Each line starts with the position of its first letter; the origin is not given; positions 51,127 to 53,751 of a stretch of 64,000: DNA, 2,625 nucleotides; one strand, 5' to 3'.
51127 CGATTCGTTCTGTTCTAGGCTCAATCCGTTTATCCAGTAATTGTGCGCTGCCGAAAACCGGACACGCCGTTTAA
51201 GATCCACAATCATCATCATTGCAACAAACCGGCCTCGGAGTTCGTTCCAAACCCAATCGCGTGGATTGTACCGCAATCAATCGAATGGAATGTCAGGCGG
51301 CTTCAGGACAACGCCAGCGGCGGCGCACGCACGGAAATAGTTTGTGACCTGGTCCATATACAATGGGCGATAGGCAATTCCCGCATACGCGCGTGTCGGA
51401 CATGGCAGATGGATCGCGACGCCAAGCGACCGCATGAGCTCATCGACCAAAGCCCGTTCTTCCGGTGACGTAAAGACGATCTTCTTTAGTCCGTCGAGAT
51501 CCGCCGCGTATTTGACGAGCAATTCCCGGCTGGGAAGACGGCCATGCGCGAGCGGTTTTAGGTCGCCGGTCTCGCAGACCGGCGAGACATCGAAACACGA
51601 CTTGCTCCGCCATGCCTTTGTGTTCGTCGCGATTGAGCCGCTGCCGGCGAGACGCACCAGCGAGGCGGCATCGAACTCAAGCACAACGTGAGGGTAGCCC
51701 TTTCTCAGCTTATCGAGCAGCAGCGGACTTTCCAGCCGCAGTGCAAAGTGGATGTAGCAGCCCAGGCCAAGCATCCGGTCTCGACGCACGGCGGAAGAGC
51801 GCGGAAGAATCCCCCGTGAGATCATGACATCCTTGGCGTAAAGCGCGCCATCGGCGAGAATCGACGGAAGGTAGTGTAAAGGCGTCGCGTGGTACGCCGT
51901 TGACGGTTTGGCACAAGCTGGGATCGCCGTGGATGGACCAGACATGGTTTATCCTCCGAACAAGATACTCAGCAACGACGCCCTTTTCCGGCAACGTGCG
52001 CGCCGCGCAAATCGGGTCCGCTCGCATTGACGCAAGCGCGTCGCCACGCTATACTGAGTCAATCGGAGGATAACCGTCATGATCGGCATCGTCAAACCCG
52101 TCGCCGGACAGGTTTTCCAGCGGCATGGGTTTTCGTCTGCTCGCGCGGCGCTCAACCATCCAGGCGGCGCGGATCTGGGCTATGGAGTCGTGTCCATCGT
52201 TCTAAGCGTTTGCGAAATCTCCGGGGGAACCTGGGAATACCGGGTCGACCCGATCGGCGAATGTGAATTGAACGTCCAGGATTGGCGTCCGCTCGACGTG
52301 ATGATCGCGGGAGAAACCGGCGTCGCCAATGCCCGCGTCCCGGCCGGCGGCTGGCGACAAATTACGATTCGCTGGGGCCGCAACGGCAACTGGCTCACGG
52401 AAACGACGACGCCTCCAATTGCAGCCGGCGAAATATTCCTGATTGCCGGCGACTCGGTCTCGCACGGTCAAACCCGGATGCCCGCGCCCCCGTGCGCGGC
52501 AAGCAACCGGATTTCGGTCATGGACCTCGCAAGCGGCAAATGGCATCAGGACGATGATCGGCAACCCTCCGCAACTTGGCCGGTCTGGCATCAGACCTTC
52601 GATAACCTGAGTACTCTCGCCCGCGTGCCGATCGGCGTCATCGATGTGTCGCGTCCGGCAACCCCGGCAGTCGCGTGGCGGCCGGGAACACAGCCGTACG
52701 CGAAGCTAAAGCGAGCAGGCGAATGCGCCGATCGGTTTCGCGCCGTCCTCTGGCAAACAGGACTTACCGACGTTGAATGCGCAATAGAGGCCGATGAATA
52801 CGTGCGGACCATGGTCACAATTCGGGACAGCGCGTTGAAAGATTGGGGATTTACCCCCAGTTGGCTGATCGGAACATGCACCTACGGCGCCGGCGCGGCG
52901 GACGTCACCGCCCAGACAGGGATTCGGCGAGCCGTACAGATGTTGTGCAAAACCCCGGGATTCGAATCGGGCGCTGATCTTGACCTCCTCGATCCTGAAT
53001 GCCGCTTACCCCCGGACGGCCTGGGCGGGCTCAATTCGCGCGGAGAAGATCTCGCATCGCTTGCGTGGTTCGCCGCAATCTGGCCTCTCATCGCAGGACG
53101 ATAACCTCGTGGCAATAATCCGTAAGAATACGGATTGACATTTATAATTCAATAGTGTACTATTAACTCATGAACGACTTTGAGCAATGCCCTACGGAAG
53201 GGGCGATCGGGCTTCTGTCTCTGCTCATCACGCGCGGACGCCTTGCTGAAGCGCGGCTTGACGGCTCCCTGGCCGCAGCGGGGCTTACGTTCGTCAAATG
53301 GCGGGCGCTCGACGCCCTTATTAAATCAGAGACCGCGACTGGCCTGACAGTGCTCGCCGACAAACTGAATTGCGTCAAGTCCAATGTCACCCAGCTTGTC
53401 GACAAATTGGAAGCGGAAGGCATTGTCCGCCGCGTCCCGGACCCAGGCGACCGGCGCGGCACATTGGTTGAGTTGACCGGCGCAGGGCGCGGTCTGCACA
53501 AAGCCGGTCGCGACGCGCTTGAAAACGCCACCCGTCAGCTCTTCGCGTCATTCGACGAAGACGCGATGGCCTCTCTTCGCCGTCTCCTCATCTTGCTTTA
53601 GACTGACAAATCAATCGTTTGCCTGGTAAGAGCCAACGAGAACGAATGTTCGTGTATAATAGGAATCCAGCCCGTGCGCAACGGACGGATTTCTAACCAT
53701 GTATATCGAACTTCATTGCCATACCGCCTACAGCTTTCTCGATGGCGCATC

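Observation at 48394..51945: DarT-like ADP-ribosyltransferase-fold gene heading a pterin operon (tandem PTPS, GTP cyclohydrolase I, MFS) with no DarG-type partner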

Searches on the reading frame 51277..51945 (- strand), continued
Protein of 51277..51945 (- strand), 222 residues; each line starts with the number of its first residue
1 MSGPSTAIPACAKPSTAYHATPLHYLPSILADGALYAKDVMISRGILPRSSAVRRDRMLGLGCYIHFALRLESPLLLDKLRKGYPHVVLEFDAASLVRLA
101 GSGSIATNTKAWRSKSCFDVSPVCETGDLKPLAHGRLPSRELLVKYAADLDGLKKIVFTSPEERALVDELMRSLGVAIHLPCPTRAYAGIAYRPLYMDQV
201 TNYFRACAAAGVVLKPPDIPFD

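Call 62: find_homologous_proteins(query=L010:1139-1474:+, max_evalue=0.001)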
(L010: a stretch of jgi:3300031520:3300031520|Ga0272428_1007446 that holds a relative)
Query L010:1139-1474:+ (111 aa): 106 proteins with E <= 0.001 among 494 candidates.
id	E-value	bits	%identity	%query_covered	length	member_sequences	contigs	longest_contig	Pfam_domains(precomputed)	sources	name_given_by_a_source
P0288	2.1e-60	220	93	92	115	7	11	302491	-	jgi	-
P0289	4.8e-60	219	91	100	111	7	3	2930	-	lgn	-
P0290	3.9e-51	190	80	96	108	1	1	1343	-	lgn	-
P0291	4.5e-48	180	76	96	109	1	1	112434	-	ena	-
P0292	4.2e-47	177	77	94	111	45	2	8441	-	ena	-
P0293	1.1e-46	176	75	95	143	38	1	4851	-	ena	-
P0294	1.2e-46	176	76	95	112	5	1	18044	-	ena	-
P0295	5.0e-46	174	76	94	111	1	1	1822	-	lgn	-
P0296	5.1e-46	174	75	94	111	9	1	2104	-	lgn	-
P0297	7.2e-46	173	74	94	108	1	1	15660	-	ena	-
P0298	1.1e-45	173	73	94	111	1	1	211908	-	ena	-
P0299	1.5e-45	172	73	94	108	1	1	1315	-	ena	-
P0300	1.6e-45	172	73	96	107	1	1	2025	-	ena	-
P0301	1.9e-45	172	74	95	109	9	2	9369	-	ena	-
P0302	2.0e-45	172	73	95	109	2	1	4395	-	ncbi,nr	ncbi:MAG: hypothetical protein M3Y13_06635 [Armatimonadota bacterium]|nr:hypothetical protein [Armat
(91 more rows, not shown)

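Call 67: fold_search(model_id=the predicted structure, library=viral)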
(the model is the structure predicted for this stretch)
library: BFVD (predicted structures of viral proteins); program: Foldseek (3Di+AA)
matches with E <= 10: 217; with E <= 0.001: 22
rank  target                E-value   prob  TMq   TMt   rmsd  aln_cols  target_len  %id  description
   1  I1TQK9                2.8e-06  1.00  0.40  0.30   9.5       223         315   12  (no name in the UniProt tables at hand)
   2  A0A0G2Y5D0            6.4e-06  1.00  0.43  0.51   9.1       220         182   11  Uncharacterized protein [Acanthamoeba polyphaga mimivirus Kroon]
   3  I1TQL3                2.1e-05  1.00  0.41  0.33   8.3       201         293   14  (no name in the UniProt tables at hand)
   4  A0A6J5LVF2            2.2e-05  1.00  0.42  0.33   7.1       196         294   15  Uncharacterized protein [uncultured Caudovirales phage]
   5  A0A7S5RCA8            3.1e-05  1.00  0.41  0.28   6.1       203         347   19  (no name in the UniProt tables at hand)
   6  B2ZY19                4.0e-05  1.00  0.40  0.38   5.2       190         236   16  Uncharacterized protein [Ralstonia phage phiRSL1]
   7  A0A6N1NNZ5            8.6e-05  1.00  0.47  0.59   5.5       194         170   14  Uncharacterized protein [Tupanvirus soda lake]
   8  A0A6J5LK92            1.0e-04  1.00  0.42  0.21   6.1       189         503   13  ASCH domain containing protein [uncultured Caudovirales phage]
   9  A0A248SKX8            1.1e-04  1.00  0.44  0.27   8.3       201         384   11  (no name in the UniProt tables at hand)
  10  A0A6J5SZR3            1.3e-04  1.00  0.42  0.33  10.4       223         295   11  Uncharacterized protein [uncultured Caudovirales phage]
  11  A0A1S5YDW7            1.5e-04  1.00  0.45  0.31   7.4       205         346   15  ORF32 [Betabaculovirus altermyunipunctae]
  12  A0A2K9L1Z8            2.0e-04  1.00  0.40  0.38  10.2       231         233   12  ORFan [Tupanvirus soda lake]
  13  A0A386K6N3            3.2e-04  1.00  0.43  0.35   9.1       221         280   13  Uncharacterized protein [Dickeya phage vB_DsoM_JA11]
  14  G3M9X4                3.4e-04  0.97  0.35  0.34  11.0       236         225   10  Gp233 [Bacillus phage G]
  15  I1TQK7                5.7e-04  1.00  0.37  0.28   9.3       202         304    9  (no name in the UniProt tables at hand)
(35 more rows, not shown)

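Call 74: search_solved_structures(query=P0163, max_evalue=10, show_alignments=3)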
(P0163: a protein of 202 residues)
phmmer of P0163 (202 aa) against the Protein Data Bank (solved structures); distinct sequences matched with E-value up to 10: 2.
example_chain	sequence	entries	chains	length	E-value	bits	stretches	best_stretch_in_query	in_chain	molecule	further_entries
7omv_AAA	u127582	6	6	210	0.0029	21.3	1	6-199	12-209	DarT domain-containing protein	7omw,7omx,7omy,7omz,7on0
7yk3_A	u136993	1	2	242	0.41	14.3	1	6-187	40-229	DNA ADP-ribosyl transferase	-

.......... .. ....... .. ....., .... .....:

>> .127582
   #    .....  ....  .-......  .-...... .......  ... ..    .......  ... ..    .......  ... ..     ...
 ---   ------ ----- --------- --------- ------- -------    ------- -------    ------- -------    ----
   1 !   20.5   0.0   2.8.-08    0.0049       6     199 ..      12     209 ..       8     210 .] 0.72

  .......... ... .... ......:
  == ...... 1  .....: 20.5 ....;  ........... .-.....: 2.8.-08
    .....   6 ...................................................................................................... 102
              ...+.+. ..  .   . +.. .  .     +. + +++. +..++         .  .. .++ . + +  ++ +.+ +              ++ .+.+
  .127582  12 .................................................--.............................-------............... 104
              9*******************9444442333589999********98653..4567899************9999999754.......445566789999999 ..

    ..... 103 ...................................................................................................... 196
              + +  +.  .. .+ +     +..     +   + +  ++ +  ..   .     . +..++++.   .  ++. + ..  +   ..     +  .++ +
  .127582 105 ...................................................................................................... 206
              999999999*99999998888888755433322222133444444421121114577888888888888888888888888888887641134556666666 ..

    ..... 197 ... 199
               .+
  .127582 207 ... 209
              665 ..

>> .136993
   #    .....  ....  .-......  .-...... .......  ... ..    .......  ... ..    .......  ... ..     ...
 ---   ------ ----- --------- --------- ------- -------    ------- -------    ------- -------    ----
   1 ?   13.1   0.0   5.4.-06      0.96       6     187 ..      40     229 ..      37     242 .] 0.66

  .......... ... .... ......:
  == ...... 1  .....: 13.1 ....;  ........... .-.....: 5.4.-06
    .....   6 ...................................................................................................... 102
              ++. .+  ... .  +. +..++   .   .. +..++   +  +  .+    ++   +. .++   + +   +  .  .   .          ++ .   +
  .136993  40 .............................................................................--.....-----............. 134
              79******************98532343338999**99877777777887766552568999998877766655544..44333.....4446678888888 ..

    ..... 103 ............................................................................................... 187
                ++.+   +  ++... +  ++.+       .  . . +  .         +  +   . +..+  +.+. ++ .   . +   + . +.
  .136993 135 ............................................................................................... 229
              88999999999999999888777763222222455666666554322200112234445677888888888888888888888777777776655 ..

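Call 75: search_solved_structures(query=P0140, max_evalue=10, show_alignments=3)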
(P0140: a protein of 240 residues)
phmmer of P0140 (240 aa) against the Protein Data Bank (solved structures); distinct sequences matched with E-value up to 10: 0.

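Call 78: predict_structure(alignment_id=A3)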
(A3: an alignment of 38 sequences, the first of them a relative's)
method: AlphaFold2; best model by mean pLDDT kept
length: 222 residues; sequences in the alignment: 38
mean_pLDDT: 91.8   pTM: 0.89
mean pLDDT of the five models: 91.8, 91.3, 89.6, 89.5, 88.8
residues with pLDDT >= 90: 171; 70-90: 42; 50-70: 5; < 50: 4
segments of 3 or more residues with pLDDT < 50: 1-4
pLDDT, mean of each block of 10 residues (from residue 1): 58 96 97 88 79 90 95 94 98 97 83 93 96 94 98 98 98 98 95 92 97 90 61
secondary structure, 60 per line:
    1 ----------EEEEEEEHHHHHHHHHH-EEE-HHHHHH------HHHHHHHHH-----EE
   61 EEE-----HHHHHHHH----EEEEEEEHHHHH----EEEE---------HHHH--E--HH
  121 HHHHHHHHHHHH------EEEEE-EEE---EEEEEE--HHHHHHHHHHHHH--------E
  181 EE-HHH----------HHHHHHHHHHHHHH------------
elements in order: E11-17 H18-27 E29-31 H33-38 H45-53 E59-63 H69-76 E81-87 H88-92 E97-100 H110-113 H119-132 E139-143 E145-147 E151-156 H159-171 E180-182 H197-210

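Call 80: fold_search(model_id=the predicted structure, library=pdb)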
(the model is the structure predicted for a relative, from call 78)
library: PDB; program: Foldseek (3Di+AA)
matches with E <= 10: 74; with E <= 0.001: 8
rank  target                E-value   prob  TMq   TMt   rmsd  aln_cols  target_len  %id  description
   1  7omw                  1.0e-08  1.00  0.59  0.65   5.1       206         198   17  Thermus sp. 2.9 DarT in complex with NAD+ (released 2021-06-23)
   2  7omy_AAA              1.7e-08  1.00  0.61  0.65   4.1       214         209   16  Thermus sp. 2.9 DarT in complex with carba-NAD+ and ssDNA (released 2021-06-23)
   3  7omv                  2.7e-08  1.00  0.63  0.66   4.1       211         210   16  Thermus sp. 2.9 DarT (released 2021-06-23)
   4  7omx                  5.2e-08  1.00  0.59  0.66   4.5       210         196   15  Thermus sp. 2.9 DarT in complex with carba-NAD+ (released 2021-06-23)
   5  7yk3_C                2.0e-07  1.00  0.58  0.58   4.1       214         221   14  Crystal structure of DarTG toxin-antitoxin complex from Mycobacterium tuberculosis (released 2023-05-31)
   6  7yk3_A                2.9e-07  1.00  0.55  0.55   5.1       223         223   15  Crystal structure of DarTG toxin-antitoxin complex from Mycobacterium tuberculosis (released 2023-05-31)
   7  7omu_AAA              1.8e-05  1.00  0.60  0.37   4.3       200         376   12  Thermosipho africanus DarTG in complex with ADP-ribose (released 2021-06-23)
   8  8baq                  2.6e-05  1.00  0.53  0.56   5.2       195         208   15  E. coli C7 DarT1 in complex with NAD+ (released 2023-07-12)
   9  7yw4                  6.3e-03  0.99  0.35  0.58   5.2       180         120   13  Crystal structure of tRNA 2'-phosphotransferase from Saccharomyces cerevisiae (released 2023-07-26)
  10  9ld4_A                3.3e-02  0.95  0.30  0.37   4.9       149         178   13  The Apo-form structure of TkoKptA (released 2025-11-12)
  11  2o0q                  1.1e-01  0.69  0.32  0.56   6.5       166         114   13  X-ray Crystal Structure of Protein CC0527 from Caulobacter crescentus. Northeast Structural Genomics Consortium Target C (released 2006-12-12)
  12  7u6z_A                1.1e-01  0.63  0.32  0.40   8.3       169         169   10  Pertussis toxin E129D NAD (released 2022-04-13)
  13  2o0p                  1.3e-01  0.63  0.31  0.55   6.6       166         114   13  X-ray Crystal Structure of Protein CC0527 (V27M / L66M double mutant) from Caulobacter crescentus. Northeast Structural  (released 2006-12-12)
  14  8tfi                  2.0e-01  0.60  0.29  0.35   5.8       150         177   12  tRNA 2'-phosphotransferase (Tpt1) from Pyrococcus horikoshii (released 2023-11-08)
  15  7u6z_B                2.1e-01  0.44  0.31  0.40   8.2       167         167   12  Pertussis toxin E129D NAD (released 2022-04-13)
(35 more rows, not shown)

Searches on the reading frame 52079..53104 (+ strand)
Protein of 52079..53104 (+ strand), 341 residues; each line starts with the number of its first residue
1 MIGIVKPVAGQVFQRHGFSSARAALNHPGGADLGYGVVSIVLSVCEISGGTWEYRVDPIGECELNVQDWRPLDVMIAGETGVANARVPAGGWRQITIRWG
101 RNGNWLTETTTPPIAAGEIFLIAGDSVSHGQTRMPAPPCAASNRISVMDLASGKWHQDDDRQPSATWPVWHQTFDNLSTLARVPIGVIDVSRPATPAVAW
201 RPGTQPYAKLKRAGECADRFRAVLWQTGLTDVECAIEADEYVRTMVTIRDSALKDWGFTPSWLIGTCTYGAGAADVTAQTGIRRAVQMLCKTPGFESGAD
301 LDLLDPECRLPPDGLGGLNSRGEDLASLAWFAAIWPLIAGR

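Call 3: search_protein_families(library=pfam, proteins=[window:52079-53104:+], max_evalue=0.1)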
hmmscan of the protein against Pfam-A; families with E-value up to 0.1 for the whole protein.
window:52079-53104:+ (341 aa): 1 family
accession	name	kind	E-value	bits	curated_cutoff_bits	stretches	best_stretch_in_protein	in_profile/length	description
PF03629.24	SASA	-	3.5e-06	27.2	24.8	1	118-250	3-150/226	Carbohydrate esterase, sialic acid-specific acetylesterase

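Call 4: search_protein_families(library=ncbifam, proteins=[window:52079-53104:+], max_evalue=0.1)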
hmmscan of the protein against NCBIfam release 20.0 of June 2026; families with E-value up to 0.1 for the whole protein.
window:52079-53104:+ (341 aa): 0 families

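Call 5: search_protein_families(library=padloc, proteins=[window:52079-53104:+], max_evalue=0.1)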
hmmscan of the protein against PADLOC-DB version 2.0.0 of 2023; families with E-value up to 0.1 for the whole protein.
window:52079-53104:+ (341 aa): 0 families

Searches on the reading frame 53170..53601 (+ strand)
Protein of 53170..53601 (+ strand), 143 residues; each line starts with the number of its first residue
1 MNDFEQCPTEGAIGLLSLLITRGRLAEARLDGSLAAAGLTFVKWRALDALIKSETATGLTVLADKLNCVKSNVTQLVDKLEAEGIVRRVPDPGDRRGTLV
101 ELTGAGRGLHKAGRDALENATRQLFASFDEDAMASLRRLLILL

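Call 3: search_protein_families(library=pfam, proteins=[window:53170-53601:+], max_evalue=0.1)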
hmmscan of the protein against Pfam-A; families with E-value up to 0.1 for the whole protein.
window:53170-53601:+ (143 aa): 13 families
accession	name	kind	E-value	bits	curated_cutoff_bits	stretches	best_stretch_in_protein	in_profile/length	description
PF12802.13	MarR_2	-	5e-11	43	27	1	38-96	2-60/61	MarR family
PF01047.28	MarR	-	1.3e-10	41.4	24.6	1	51-97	12-58/59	MarR family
PF13463.12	HTH_27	-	8.6e-06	26.4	22.2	1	58-106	20-68/68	Winged helix DNA-binding domain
PF09339.16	HTH_IclR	-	0.0002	21.5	22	1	47-90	9-52/52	IclR helix-turn-helix domain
PF22979.2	HTH_69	-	0.00056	20.2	27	1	59-91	29-61/69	Winged helix-turn-helix domain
PF01325.25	Fe_dep_repress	-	0.007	17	26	1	55-91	21-57/60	Iron dependent repressor, N-terminal DNA binding domain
PF22381.2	Staph_reg_Sar_Rot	-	0.01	16.3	27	1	39-109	12-81/85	Transcriptional regulator SarA/Rot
PF12793.13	SgrR_N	-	0.017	15.8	24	1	52-99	15-60/115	Sugar transport-related sRNA regulator N-term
PF25212.1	HVO_A0114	-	0.018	15.3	27.6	1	42-91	23-71/84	HVO_A0114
PF13601.12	HTH_34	-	0.021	15.4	27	1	46-119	5-78/80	Winged helix DNA-binding domain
PF13412.12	HTH_24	-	0.045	13.8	21.9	1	61-87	22-48/48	Winged helix-turn-helix DNA-binding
PF01978.25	TrmB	-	0.093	13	25.6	0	35-90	2-56/68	Sugar-specific transcriptional regulator TrmB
PF17778.7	BLACT_WH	-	0.097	13.1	22.8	0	71-91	23-43/46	Beta-lactamase associated winged helix domain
